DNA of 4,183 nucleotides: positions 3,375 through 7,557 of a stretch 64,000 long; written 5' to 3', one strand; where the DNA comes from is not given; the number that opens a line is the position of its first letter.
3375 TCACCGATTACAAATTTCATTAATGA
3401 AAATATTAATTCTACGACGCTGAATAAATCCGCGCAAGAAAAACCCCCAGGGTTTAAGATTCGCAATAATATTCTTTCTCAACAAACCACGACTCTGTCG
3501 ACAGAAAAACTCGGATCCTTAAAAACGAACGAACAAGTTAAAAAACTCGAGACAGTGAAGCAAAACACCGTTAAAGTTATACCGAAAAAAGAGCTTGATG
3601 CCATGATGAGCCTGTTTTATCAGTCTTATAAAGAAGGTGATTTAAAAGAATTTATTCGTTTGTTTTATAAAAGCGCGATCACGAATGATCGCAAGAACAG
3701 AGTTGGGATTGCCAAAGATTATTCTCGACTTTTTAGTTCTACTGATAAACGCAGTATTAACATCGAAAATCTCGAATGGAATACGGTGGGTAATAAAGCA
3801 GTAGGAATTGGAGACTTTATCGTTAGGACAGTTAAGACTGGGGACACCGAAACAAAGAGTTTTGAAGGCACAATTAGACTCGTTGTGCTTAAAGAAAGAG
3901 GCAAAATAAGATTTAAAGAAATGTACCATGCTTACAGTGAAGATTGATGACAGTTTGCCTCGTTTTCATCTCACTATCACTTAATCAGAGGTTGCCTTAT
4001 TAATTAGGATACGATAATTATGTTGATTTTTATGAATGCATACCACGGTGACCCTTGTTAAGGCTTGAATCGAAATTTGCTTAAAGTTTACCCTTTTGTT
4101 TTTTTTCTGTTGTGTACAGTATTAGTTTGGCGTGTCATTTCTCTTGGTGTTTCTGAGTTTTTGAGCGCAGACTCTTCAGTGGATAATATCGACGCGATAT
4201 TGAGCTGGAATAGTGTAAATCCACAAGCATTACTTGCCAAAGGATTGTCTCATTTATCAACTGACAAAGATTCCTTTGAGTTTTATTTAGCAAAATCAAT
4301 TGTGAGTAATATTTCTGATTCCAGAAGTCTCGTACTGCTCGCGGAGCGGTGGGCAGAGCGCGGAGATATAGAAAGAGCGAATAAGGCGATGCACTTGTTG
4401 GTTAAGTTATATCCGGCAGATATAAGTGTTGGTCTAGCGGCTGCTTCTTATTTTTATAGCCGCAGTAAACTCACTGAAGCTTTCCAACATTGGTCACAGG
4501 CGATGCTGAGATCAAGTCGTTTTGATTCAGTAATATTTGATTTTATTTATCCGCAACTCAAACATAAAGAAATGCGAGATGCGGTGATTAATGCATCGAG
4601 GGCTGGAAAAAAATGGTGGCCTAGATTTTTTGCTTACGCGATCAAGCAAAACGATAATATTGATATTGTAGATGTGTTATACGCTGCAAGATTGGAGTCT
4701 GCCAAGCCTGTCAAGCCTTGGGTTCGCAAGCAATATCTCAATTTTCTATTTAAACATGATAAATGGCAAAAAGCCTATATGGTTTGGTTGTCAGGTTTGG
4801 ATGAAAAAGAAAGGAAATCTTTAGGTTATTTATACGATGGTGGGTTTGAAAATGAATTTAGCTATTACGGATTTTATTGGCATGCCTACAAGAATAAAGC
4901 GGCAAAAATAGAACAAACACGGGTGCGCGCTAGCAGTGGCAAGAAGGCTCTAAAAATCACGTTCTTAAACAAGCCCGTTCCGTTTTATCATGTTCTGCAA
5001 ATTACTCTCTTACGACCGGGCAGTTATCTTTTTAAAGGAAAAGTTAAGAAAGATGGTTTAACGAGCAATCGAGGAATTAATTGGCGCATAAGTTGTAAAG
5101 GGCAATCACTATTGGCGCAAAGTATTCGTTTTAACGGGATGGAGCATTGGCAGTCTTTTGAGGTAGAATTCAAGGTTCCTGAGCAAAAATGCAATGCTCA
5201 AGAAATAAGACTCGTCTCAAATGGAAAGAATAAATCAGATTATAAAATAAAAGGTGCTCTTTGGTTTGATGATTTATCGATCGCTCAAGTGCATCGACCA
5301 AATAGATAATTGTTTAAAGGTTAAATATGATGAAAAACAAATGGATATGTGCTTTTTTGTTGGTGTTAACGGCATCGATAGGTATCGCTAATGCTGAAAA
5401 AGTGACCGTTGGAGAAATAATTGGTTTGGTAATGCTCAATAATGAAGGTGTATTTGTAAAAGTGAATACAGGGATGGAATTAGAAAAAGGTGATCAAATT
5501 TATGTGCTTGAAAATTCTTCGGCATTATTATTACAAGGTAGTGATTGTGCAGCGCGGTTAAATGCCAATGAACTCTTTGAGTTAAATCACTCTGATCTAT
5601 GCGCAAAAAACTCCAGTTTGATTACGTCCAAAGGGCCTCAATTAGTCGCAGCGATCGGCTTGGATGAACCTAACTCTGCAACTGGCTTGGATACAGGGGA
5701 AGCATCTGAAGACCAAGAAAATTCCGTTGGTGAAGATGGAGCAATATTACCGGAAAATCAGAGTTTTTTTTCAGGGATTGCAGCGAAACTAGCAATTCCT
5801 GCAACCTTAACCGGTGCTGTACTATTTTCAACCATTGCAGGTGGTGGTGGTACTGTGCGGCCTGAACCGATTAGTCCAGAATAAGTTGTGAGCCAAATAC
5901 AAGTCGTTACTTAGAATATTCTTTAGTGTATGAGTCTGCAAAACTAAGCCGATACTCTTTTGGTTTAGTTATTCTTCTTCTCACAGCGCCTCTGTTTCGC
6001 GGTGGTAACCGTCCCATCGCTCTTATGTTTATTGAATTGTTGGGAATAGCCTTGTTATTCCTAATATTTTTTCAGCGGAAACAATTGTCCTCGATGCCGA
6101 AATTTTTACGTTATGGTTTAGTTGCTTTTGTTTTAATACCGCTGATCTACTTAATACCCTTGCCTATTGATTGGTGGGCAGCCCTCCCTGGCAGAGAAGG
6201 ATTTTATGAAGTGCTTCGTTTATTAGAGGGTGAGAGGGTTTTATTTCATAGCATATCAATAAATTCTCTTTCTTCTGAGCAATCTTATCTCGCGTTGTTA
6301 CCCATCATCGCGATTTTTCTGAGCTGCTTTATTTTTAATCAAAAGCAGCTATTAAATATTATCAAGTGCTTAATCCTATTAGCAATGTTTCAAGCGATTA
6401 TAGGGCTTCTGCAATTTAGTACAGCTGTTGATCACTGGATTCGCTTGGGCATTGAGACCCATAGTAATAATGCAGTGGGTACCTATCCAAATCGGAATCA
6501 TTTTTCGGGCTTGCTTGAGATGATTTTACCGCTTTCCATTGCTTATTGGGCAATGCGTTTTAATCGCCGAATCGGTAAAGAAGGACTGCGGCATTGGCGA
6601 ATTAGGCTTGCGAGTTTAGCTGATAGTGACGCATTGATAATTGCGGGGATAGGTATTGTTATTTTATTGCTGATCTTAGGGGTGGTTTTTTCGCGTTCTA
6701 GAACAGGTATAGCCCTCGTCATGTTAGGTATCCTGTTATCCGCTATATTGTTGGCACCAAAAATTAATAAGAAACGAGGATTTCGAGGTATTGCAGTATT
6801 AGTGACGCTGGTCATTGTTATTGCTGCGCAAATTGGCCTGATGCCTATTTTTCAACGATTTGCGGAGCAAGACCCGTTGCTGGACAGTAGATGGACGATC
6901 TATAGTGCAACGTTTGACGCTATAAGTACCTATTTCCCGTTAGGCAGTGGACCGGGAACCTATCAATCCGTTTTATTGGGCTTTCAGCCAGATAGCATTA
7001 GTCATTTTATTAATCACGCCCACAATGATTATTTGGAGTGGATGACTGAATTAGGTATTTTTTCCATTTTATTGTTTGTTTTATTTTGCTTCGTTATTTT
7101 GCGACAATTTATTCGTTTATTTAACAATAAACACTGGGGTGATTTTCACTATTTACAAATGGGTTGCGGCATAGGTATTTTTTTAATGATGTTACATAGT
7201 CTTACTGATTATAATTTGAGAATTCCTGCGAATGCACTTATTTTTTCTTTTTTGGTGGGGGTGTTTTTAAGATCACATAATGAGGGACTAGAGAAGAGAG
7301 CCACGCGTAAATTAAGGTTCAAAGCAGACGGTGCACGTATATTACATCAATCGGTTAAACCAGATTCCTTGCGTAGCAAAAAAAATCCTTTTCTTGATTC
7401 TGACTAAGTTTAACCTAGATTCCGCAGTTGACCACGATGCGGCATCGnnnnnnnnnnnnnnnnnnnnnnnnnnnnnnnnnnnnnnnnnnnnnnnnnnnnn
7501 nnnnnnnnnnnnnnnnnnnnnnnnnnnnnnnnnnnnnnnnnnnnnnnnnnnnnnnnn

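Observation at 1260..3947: ExeA-like AAA ATPase carrying an internal J-like domain with HPD replaced by QPD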

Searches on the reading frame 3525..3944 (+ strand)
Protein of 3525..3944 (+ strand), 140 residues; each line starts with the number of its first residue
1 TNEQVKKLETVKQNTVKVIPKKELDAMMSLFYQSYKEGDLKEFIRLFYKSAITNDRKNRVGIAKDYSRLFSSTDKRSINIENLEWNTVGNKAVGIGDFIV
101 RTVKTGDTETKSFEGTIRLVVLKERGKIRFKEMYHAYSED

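Call 41: search_protein_families(library=pfam, alignment_id=A2, max_evalue=0.01)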
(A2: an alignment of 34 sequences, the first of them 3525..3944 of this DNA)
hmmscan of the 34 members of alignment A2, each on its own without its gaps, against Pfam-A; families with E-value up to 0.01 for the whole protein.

A. member 1, window:3525-3944:+ (140 aa): 0 families

B. families by the number of members that match (of 34 scanned): 7 families
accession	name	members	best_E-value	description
PF12680.13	SnoaL_2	12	1.9e-05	SnoaL-like domain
PF14534.12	DUF4440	6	0.0024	Domain of unknown function (DUF4440)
PF13577.12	SnoaL_4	5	9e-05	SnoaL-like domain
PF13474.12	SnoaL_3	3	0.0023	SnoaL-like domain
PF12893.14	Lumazine_bd_2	2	0.0035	Putative lumazine-binding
PF12642.13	TpcC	1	0.0014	Conjugative transposon protein TcpC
PF19289.4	PmbA_TldD_3rd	1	0.0093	PmbA/TldA metallopeptidase C-terminal domain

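Call 45: predict_structure(alignment_id=A2)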
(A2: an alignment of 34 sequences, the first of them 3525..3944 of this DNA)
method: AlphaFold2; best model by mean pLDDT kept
length: 140 residues; sequences in the alignment: 34
mean_pLDDT: 92.9   pTM: 0.83
mean pLDDT of the five models: 92.9, 92.6, 92.6, 92.5, 92.5
residues with pLDDT >= 90: 121; 70-90: 2; 50-70: 17; < 50: 0
segments of 3 or more residues with pLDDT < 50: none
pLDDT, mean of each block of 10 residues (from residue 1): 58 73 98 98 98 98 98 98 98 98 98 98 97 93
secondary structure, 60 per line:
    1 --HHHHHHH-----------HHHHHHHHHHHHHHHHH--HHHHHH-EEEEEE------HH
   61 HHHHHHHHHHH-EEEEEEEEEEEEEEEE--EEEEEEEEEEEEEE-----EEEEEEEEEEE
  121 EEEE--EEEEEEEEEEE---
elements in order: H3-9 H21-37 H40-45 E47-52 H59-71 E73-88 E91-104 E110-124 E127-137

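Call 48: fold_search(model_id=the predicted structure, library=pdb)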
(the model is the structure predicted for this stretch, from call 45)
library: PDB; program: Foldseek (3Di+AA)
matches with E <= 10: 1091; with E <= 0.001: 559
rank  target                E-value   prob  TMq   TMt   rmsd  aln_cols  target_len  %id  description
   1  3ef8_A                5.3e-08  1.00  0.78  0.73   1.8       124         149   14  Crystal structure of Putative Scytalone Dehydratase (YP_496742.1) from NOVOSPHINGOBIUM AROMATICIVORANS DSM 12444 at 1. (released 2008-09-30)
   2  3soy                  5.6e-08  1.00  0.75  0.74   3.4       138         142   20  Nuclear transport factor 2 (NTF2-like) superfamily protein from Salmonella enterica subsp. enterica serovar Typhimurium  (released 2011-08-10)
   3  3b8l_F                2.0e-07  1.00  0.77  0.76   2.0       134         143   11  CRYSTAL STRUCTURE OF A PUTATIVE AROMATIC RING HYDROXYLASE (SARO_3538) FROM NOVOSPHINGOBIUM AROMATICIVORANS DSM AT 1.75 (released 2007-11-27)
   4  3b8l_B                2.3e-07  1.00  0.77  0.75   2.1       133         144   11  CRYSTAL STRUCTURE OF A PUTATIVE AROMATIC RING HYDROXYLASE (SARO_3538) FROM NOVOSPHINGOBIUM AROMATICIVORANS DSM AT 1.75 (released 2007-11-27)
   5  3hx8_C                2.4e-07  1.00  0.73  0.80   2.5       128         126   16  Crystal structure of putative ketosteroid isomerase (NP_103587.1) from Mesorhizobium loti at 1.45 A resolution (released 2009-07-07)
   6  3hx8_B                2.6e-07  1.00  0.70  0.77   2.9       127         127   16  Crystal structure of putative ketosteroid isomerase (NP_103587.1) from Mesorhizobium loti at 1.45 A resolution (released 2009-07-07)
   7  3b8l_A                5.8e-07  1.00  0.77  0.74   2.1       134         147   11  CRYSTAL STRUCTURE OF A PUTATIVE AROMATIC RING HYDROXYLASE (SARO_3538) FROM NOVOSPHINGOBIUM AROMATICIVORANS DSM AT 1.75 (released 2007-11-27)
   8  3cnx_A                5.8e-07  1.00  0.72  0.73   2.9       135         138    9  CRYSTAL STRUCTURE OF A PUTATIVE DEHYDRATASE FROM THE NTF2-LIKE FAMILY (SAV_4671) FROM STREPTOMYCES AVERMITILIS AT 2.10 (released 2008-04-08)
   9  5x7l_A                6.1e-07  1.00  0.59  0.61   4.3       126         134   17  Structure of TsrD from Streptomyces laurentii (released 2018-03-07)
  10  3hx8_A                6.9e-07  1.00  0.74  0.80   2.9       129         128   16  Crystal structure of putative ketosteroid isomerase (NP_103587.1) from Mesorhizobium loti at 1.45 A resolution (released 2009-07-07)
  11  2chc_C                7.7e-07  1.00  0.73  0.65   2.3       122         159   11  Structure of Rv3472(D26N), a function unknown protein from Mycobacterium tuberculosis (released 2007-05-01)
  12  2chc_B                7.7e-07  1.00  0.73  0.64   2.3       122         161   11  Structure of Rv3472(D26N), a function unknown protein from Mycobacterium tuberculosis (released 2007-05-01)
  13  2chc_A                7.7e-07  1.00  0.72  0.61   2.3       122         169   11  Structure of Rv3472(D26N), a function unknown protein from Mycobacterium tuberculosis (released 2007-05-01)
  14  5ien_B                7.7e-07  1.00  0.69  0.77   3.2       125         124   15  Structure of CDL2.2, a computationally designed Vitamin-D3 binder (released 2017-03-01)
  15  3s5c_F                1.2e-06  1.00  0.72  0.69   2.5       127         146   13  Crystal Structure of a Hexachlorocyclohexane dehydrochlorinase (LinA) Type2 (released 2012-05-23)
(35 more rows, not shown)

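Call 73: search_solved_structures(query=A2, max_evalue=5)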
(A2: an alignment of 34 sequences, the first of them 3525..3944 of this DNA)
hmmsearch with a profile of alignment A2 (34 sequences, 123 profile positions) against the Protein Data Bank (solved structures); distinct sequences matched with E-value up to 5: 101 (the best 60 are shown).
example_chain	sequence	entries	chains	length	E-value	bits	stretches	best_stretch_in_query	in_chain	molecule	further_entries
3unl_A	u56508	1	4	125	0.0042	20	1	6-51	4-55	Steroid Delta-isomerase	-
3mhe_A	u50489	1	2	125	0.0043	20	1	6-43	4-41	Steroid Delta-Isomerase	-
1ogz_A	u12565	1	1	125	0.0046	19.9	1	6-43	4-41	STEROID DELTA-ISOMERASE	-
6c84_A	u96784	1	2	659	0.0047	19.9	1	10-76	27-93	Penicillin-binding protein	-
1ohs_A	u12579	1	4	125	0.0049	19.8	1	6-40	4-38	STEROID DELTA-ISOMERASE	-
6g0k_A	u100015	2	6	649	0.0052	19.7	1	10-76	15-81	Low affinity penicillin-binding protein 5 (PBP5)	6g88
8f3h_A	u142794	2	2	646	0.0056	19.6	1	10-76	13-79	Penicillin binding protein 5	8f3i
8f3m_A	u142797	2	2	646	0.0056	19.6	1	10-76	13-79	Penicillin binding protein 5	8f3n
8f3r_A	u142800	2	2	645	0.0058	19.6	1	10-76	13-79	Penicillin binding protein 5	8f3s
8f3t_A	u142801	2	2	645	0.0059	19.6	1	10-76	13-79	Penicillin binding protein 5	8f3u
8f3f_A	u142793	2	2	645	0.0059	19.6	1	10-76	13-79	Penicillin binding protein 5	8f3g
5e31_A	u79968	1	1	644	0.0059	19.5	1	10-76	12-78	Penicillin binding protein 2 prime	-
5dvy_A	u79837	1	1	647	0.006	19.5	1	10-76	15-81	Penicillin binding protein 2 prime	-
6mka_A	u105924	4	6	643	0.0061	19.5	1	11-76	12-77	penicillin binding protein 5 (PBP5) | Pbp5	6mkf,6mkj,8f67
8f3o_A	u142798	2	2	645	0.0063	19.5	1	10-76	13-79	Penicillin binding protein 5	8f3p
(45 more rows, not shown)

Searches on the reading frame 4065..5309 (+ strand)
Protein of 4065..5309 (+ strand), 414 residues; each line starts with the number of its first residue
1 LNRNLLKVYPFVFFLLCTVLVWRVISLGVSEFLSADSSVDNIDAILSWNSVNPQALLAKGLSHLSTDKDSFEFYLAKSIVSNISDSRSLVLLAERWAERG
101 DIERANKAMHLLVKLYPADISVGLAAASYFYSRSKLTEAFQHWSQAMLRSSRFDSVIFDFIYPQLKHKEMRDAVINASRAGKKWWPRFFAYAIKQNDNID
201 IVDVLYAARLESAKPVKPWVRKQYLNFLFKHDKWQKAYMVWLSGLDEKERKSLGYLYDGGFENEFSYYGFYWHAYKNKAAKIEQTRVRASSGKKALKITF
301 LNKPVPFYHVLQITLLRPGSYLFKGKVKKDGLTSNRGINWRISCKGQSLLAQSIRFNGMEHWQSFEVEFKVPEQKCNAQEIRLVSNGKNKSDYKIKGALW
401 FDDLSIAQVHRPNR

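Call 3: search_protein_families(library=pfam, proteins=[window:4065-5309:+], max_evalue=0.1)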
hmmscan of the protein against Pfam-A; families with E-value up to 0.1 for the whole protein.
window:4065-5309:+ (414 aa): 0 families

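Call 4: search_protein_families(library=ncbifam, proteins=[window:4065-5309:+], max_evalue=0.1)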
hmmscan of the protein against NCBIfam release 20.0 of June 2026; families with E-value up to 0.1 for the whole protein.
window:4065-5309:+ (414 aa): 2 families
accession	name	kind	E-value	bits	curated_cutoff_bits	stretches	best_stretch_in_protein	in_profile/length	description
TIGR02521.1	type_IV_pilW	equivalog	0.037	13.6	154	1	87-147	32-92/234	type IV pilus biogenesis/stability protein PilW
NF033920.0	C39_PA2778_fam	equivalog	0.058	12.8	150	1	89-180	159-250/255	PA2778 family cysteine peptidase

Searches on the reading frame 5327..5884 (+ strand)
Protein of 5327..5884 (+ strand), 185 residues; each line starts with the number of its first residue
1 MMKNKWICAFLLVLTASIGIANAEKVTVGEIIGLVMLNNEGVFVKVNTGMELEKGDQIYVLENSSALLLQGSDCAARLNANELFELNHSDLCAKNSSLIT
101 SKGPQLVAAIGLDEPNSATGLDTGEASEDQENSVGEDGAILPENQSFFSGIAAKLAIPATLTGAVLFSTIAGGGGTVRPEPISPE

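Call 3: search_protein_families(library=pfam, proteins=[window:5327-5884:+], max_evalue=0.1)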
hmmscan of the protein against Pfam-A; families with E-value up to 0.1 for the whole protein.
window:5327-5884:+ (185 aa): 0 families

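Call 4: search_protein_families(library=ncbifam, proteins=[window:5327-5884:+], max_evalue=0.1)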
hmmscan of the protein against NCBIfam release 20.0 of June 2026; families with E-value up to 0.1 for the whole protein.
window:5327-5884:+ (185 aa): 3 families
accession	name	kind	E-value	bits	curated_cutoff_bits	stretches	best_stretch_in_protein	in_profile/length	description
NF033682.1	retention_LapA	subfamily_domain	0.0029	17.8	50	1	25-89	3-68/145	retention module-containing protein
NF011069.0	PRK14499.1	equivalog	0.0063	15.6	457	1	24-63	269-308/308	cyclic pyranopterin monophosphate synthase MoaC/MOSC-domain-containing protein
NF040465.1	T7_gp19.5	equivalog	0.02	15.1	33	1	10-30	15-34/47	gp19.5 family protein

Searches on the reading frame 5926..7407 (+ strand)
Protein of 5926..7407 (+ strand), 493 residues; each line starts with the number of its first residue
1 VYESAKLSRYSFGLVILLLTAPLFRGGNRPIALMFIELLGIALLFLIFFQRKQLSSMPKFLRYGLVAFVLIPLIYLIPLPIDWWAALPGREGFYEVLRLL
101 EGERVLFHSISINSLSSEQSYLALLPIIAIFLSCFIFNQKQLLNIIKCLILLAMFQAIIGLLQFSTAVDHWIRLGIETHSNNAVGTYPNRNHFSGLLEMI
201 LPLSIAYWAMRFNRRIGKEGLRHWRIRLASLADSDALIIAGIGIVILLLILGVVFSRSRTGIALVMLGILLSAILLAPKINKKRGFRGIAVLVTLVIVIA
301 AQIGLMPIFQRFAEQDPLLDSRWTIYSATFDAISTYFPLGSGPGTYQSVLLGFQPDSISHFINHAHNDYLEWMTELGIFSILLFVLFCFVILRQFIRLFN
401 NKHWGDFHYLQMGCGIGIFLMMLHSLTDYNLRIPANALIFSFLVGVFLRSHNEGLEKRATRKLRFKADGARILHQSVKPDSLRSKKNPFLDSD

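Call 3: search_protein_families(library=pfam, proteins=[window:5926-7407:+], max_evalue=0.1)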
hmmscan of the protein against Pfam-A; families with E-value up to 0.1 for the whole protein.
window:5926-7407:+ (493 aa): 1 family
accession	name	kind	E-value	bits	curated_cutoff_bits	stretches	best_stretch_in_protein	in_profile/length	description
PF04932.20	Wzy_C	-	1.6e-22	80.3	31.7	1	245-385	2-149/149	O-Antigen ligase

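Call 4: search_protein_families(library=ncbifam, proteins=[window:5926-7407:+], max_evalue=0.1)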
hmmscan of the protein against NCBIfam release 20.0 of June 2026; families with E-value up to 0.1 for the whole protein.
window:5926-7407:+ (493 aa): 0 families
